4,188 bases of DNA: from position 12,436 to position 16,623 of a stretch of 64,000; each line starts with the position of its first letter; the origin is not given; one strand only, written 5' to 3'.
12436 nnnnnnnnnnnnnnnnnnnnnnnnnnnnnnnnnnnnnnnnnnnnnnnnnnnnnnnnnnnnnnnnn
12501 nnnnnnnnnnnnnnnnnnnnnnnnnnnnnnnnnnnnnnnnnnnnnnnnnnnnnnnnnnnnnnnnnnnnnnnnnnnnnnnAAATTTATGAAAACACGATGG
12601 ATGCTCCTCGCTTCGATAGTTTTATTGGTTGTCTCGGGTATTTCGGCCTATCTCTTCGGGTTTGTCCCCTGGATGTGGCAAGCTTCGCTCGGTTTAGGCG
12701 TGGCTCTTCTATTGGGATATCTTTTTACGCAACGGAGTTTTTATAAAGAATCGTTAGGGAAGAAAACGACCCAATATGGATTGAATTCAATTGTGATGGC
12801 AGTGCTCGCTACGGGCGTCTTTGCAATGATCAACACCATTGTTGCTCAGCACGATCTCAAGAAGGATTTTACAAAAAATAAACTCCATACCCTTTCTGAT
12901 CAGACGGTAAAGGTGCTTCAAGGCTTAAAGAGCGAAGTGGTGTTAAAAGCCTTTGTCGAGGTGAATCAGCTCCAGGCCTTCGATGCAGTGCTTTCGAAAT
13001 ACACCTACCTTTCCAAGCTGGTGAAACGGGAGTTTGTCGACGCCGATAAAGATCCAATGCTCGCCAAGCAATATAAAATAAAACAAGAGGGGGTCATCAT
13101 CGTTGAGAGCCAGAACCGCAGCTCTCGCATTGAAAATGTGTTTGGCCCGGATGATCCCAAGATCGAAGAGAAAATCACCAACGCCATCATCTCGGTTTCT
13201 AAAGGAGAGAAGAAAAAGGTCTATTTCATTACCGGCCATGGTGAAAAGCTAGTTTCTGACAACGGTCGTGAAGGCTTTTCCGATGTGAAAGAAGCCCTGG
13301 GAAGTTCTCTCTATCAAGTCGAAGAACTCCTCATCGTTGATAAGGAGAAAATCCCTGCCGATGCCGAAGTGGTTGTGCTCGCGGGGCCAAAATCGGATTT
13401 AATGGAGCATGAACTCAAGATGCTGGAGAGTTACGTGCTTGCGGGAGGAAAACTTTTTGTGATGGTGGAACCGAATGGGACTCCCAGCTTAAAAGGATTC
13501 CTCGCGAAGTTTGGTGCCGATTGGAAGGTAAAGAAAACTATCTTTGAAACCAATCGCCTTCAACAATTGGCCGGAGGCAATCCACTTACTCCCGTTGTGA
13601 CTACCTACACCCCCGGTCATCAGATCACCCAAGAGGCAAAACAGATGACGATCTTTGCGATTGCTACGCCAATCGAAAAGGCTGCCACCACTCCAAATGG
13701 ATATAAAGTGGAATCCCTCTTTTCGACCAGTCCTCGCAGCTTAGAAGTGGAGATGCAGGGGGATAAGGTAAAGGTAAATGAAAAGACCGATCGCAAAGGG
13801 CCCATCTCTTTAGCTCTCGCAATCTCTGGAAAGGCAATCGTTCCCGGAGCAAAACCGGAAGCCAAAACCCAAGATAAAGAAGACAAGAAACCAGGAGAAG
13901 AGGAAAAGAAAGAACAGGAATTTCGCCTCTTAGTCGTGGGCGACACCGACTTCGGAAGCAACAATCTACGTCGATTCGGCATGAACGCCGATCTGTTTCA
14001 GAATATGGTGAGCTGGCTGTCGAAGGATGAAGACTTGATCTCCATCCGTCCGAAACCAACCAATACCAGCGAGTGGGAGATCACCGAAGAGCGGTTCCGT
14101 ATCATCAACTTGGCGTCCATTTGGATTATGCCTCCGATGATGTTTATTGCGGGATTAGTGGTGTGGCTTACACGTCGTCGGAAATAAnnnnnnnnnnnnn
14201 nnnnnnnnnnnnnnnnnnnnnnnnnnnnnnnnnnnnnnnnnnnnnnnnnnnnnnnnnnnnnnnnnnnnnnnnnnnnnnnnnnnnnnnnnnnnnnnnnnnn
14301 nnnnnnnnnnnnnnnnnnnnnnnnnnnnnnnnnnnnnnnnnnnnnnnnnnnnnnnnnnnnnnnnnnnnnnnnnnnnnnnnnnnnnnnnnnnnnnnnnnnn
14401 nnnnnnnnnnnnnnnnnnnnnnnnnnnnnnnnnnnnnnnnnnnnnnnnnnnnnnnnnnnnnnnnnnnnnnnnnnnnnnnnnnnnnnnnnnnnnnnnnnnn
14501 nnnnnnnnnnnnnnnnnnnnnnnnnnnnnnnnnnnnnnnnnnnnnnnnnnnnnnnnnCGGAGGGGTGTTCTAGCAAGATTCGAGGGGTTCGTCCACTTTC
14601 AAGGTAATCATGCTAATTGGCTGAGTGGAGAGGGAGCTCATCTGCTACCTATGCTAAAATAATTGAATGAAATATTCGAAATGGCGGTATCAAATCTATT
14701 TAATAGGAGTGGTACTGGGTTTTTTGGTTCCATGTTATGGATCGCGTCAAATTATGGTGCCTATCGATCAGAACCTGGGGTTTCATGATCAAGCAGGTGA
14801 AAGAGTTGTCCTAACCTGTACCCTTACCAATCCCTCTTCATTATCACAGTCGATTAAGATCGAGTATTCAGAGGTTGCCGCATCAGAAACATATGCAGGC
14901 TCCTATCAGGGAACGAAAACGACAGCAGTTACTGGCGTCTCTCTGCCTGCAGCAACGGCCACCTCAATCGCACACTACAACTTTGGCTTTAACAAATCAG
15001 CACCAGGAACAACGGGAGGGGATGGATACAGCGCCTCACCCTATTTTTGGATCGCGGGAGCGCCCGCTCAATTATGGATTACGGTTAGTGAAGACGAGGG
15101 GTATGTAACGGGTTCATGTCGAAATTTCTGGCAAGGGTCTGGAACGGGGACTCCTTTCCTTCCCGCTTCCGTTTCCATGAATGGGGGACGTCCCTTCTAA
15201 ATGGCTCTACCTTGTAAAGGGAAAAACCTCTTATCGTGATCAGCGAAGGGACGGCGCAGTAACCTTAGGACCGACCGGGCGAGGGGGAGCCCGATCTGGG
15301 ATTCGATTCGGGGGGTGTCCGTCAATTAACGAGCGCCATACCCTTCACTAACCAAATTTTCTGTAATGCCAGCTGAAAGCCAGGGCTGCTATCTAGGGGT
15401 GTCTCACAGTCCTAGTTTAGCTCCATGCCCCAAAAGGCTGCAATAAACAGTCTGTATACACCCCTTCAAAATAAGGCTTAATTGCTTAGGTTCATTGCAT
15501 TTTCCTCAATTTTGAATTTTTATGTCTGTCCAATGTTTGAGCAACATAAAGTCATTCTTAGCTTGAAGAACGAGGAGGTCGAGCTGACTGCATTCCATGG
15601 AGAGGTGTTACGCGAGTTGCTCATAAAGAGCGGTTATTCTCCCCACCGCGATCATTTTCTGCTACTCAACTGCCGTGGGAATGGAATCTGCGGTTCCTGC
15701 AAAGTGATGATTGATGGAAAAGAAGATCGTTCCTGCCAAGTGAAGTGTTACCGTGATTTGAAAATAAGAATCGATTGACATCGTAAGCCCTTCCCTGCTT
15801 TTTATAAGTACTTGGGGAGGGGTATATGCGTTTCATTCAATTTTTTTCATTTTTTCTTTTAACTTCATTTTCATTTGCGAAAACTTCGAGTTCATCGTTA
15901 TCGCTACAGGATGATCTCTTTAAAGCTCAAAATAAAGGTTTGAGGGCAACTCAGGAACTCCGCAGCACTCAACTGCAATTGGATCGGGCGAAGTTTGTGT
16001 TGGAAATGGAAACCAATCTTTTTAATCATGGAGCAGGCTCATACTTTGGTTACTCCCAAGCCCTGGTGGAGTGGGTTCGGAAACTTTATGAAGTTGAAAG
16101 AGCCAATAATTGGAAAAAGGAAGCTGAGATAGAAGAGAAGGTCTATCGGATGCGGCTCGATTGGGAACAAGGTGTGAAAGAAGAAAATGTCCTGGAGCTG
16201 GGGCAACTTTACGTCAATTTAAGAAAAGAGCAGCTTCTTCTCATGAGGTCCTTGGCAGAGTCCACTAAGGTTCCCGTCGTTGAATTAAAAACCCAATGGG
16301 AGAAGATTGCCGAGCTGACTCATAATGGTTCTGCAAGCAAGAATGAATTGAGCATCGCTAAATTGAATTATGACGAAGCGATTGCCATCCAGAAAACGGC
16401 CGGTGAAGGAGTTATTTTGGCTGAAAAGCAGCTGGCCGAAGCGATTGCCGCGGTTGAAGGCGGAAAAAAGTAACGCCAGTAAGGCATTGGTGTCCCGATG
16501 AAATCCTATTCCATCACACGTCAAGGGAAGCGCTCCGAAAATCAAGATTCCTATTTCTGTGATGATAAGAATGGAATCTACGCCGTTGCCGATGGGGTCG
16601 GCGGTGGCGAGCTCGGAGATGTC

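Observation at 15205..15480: GC-rich ORF-free 280-bp segment: candidate structured ncRNA with tmRNA-5'-domain-like motif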

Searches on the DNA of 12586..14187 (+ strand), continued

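Call 70: search_with_rna_model(model_id=R1, sources=[window, L001, L002, L003, L004, L005, L006, L007, L008, L009, L010, L011, L012, L013, L014, L015, L016, L017, L018, L019, L020, L021, L022, L023, L025, L026, L027, L028, L029, L030, L031, L032, L033, L034, L083, L084, L086, L087, L088, L089, L090, L091, L092, L095, L096, L097, L100], max_evalue=0.0001, make_alignment=true)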
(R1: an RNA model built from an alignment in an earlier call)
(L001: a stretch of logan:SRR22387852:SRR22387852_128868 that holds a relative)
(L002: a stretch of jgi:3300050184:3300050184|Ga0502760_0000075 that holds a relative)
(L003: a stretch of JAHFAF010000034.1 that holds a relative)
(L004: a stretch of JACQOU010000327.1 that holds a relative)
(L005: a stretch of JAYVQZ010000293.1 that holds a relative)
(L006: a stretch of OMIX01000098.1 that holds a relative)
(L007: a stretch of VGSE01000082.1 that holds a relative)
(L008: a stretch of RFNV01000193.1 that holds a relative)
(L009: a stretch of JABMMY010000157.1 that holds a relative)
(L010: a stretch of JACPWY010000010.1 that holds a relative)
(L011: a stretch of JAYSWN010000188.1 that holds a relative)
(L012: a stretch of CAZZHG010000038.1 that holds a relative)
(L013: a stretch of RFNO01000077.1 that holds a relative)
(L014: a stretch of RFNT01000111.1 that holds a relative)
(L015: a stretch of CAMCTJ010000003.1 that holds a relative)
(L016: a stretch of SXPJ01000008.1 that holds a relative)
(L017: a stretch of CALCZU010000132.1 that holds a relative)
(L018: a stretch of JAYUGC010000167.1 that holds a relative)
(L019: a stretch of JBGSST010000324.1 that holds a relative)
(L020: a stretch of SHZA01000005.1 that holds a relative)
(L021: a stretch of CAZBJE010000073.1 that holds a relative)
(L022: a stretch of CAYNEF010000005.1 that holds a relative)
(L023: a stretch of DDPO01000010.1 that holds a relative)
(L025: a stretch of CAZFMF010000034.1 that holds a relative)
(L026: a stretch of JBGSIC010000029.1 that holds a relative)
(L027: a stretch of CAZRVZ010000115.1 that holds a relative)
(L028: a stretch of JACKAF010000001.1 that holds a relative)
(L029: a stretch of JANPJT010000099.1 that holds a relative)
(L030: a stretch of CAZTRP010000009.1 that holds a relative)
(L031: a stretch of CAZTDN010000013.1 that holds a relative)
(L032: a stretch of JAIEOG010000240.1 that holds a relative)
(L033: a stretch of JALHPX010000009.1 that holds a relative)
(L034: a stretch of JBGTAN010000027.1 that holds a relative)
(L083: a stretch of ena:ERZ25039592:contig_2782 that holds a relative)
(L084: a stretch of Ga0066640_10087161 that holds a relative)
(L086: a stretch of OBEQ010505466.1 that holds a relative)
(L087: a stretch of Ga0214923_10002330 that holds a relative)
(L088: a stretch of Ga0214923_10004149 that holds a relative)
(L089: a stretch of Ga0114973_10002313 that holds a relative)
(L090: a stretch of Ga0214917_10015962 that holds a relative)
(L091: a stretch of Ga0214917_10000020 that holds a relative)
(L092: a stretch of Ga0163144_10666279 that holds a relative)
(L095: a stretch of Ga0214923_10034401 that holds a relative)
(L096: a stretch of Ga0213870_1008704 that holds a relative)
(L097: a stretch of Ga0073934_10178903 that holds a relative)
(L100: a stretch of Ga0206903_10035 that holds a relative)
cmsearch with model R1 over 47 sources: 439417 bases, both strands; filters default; matches with E-value up to 0.0001: 47.
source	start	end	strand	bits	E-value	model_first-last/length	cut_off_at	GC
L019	6264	6377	-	115.4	8.3e-25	1-113/113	no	0.53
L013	6296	6408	-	115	1e-24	1-113/113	no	0.57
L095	34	146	-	115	1e-24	1-113/113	no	0.57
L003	6170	6281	-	114.6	1.3e-24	1-113/113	no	0.54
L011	3271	3384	-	112.7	3.7e-24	1-113/113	no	0.55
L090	1493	1605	+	112.4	4.4e-24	1-113/113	no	0.57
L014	6259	6371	-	110.6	1.2e-23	1-113/113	no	0.6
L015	6215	6326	-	110.4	1.3e-23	1-113/113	no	0.56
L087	6304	6415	-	110.1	1.6e-23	1-113/113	no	0.57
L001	8254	8361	-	109.8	1.9e-23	1-113/113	no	0.54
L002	8243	8352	-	109.1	2.7e-23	1-113/113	no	0.52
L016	6279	6392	-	108.8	3.2e-23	1-113/113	no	0.54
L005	4998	5114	-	108.2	4.5e-23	1-113/113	no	0.5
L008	6215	6326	-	106.7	1.1e-22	1-113/113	no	0.55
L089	2381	2494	+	106.6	1.1e-22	1-113/113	no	0.5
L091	895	1007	-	105.2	2.4e-22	1-113/113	no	0.59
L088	3939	4052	-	104.9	2.9e-22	1-113/113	no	0.54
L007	6336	6447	-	104.8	3e-22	1-113/113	no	0.5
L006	6324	6435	-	103.9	4.8e-22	1-113/113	no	0.47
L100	7601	7716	-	103.5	6.3e-22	1-113/113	no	0.57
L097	116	227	-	98.4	1.1e-20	1-113/113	no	0.58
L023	6316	6430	-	97.8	1.5e-20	1-113/113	no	0.49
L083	7399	7514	-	94.1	1.2e-19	1-113/113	no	0.53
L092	800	914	-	90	1.1e-18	1-113/113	no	0.57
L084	492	606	+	86.6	7.4e-18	1-113/113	no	0.57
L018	6274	6388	-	84.4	2.5e-17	1-113/113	no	0.5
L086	1110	1218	+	81.9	1e-16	1-113/113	no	0.6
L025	6202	6314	-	76.1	2.5e-15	1-113/113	no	0.54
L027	2498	2615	-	75.4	3.7e-15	1-113/113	no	0.5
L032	3968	4080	-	72.7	1.7e-14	1-113/113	no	0.57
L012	6419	6538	-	72.4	2e-14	1-113/113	no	0.49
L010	7790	7901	-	69.5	1e-13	1-113/113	no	0.54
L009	4697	4814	-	68.2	2e-13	1-113/113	no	0.47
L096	387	525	-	64.7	1.4e-12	1-113/113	no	0.55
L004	6340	6472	-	60.4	1.6e-11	1-113/113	no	0.56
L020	6283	6399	-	60.3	1.6e-11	1-113/113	no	0.47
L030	7228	7343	-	59.3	2.9e-11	1-113/113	no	0.59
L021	6020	6132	-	59.3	2.9e-11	1-113/113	no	0.57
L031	6180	6291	-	59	3.4e-11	1-113/113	no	0.61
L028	7729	7827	-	51.5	2.3e-09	1-113/113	no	0.51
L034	6212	6321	-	49.3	7.7e-09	1-113/113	no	0.59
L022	6311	6431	-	48.4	1.3e-08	1-113/113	no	0.49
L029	5859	5976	-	47.8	1.7e-08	1-113/113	no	0.59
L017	9018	9125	-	46.4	3.8e-08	1-113/113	no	0.49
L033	3592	3705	-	39.4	1.9e-06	1-113/113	no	0.58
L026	8033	8127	-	34.4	3.1e-05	1-113/113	no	0.52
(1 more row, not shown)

Alignment A6: 47 matches aligned to the model, 178 columns, each read 5' to 3' on its own strand. Consensus structure (alignment columns), stored with it:
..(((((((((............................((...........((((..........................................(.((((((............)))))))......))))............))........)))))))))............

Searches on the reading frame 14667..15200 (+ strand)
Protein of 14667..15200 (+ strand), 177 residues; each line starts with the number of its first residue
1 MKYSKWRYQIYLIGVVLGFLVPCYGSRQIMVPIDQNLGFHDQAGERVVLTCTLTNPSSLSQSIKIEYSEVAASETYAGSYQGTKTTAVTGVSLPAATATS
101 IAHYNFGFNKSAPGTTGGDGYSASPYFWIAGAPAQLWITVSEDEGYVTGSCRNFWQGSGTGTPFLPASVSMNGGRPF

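Call 11: search_protein_families(library=pfam, proteins=[window:14667-15200:+], max_evalue=0.01)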
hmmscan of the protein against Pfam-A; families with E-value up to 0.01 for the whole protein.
window:14667-15200:+ (177 aa): 0 families

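Call 13: find_encoding_contigs(protein=window:14667-15200:+, flank=3000, max_places=6)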
Protein window:14667-15200:+ (177 aa): no gene with exactly this product is on record in the collection.

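Call 59: search_protein_representatives(protein=window:14667-15200:+)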
Query: 177 residues. Proteins with E-value up to 0.001 (for the whole library): 8; up to 1e-10: 1; up to 1e-30: 1. The best 8 are listed.
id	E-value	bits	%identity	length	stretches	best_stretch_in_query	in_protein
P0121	1.7e-93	328.1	100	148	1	30-177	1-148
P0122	3.4e-08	50.3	39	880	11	112-175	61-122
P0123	1.1e-07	48.6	35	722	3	95-169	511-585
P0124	6.8e-07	46.0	31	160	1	12-177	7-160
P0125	2.1e-05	41.1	32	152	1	23-177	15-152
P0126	7.1e-05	39.4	29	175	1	35-177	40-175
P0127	9.1e-05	39.1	30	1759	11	30-129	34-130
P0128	1.3e-04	38.6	31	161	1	26-177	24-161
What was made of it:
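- In this window the RNA is separated from tsaB by a probable real gene (call 59).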

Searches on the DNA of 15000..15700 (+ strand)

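Call 4: search_rna_families(source=window, start=15000, end=15700, threshold=evalue, max_evalue=10, show_alignments=3)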
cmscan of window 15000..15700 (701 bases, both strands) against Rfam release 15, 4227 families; matches with E-value up to 10: 2.
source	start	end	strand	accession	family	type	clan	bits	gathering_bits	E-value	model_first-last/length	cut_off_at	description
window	15126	15189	+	RF00362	Pospi_RY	Cis-reg;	-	15.8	40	6.4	1-79/79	no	Pospiviroid RY motif stem loop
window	15342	15471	-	RF02042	HOTTIP_3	Gene; lncRNA;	-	11.5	50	0.2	1-353/353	no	HOXA transcript at the distal tip, conserved region 3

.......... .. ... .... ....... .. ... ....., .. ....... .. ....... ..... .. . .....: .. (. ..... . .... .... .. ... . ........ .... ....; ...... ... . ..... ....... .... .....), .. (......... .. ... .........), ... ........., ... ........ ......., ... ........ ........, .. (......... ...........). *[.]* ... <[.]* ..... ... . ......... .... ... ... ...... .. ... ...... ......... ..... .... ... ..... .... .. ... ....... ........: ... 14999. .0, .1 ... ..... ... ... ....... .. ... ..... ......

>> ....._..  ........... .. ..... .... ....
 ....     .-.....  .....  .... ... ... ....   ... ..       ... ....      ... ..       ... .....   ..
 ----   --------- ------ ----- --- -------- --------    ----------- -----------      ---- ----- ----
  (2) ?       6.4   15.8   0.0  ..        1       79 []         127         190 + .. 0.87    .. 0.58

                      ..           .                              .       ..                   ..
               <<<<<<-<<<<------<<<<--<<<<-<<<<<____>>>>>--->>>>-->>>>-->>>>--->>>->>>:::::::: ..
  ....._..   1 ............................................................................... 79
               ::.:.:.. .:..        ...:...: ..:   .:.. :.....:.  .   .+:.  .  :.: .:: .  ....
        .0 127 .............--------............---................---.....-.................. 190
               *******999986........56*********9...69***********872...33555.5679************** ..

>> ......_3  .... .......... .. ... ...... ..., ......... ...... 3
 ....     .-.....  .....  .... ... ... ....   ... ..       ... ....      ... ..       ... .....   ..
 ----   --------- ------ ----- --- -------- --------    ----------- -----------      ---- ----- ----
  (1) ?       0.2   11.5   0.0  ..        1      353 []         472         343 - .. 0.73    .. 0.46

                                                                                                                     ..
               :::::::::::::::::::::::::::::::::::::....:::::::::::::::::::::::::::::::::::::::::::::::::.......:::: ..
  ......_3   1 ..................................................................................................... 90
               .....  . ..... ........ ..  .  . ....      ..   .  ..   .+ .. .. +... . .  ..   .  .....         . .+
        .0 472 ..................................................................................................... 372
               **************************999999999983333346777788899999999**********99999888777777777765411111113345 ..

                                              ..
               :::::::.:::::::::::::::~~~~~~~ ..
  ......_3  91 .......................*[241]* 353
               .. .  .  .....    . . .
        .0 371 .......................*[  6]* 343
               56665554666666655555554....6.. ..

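Call 12: search_dna_similar(query=window:15150-15550:+, collection=plasmids, mode=distant)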
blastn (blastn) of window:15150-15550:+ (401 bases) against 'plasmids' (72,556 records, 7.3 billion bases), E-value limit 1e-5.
No match.

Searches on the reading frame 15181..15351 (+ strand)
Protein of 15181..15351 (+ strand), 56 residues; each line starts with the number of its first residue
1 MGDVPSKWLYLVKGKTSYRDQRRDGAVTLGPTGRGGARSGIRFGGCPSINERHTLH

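Call 80: search_protein_families(library=pfam, proteins=[window:15181-15351:+], max_evalue=0.01)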
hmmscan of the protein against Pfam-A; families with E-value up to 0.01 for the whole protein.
window:15181-15351:+ (56 aa): 0 families

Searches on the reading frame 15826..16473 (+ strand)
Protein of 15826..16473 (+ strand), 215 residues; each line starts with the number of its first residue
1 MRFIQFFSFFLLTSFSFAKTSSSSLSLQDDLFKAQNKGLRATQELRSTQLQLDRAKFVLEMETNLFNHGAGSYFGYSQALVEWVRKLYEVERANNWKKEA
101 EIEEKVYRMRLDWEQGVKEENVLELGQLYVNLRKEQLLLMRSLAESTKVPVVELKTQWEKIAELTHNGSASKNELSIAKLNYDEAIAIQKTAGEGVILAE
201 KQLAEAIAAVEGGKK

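Call 11: search_protein_families(library=pfam, proteins=[window:15826-16473:+], max_evalue=0.01)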
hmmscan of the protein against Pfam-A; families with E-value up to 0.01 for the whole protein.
window:15826-16473:+ (215 aa): 0 families

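Call 17: find_encoding_contigs(protein=window:15826-16473:+, flank=3000, max_places=6)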
Protein window:15826-16473:+ (215 aa): no gene with exactly this product is on record in the collection.
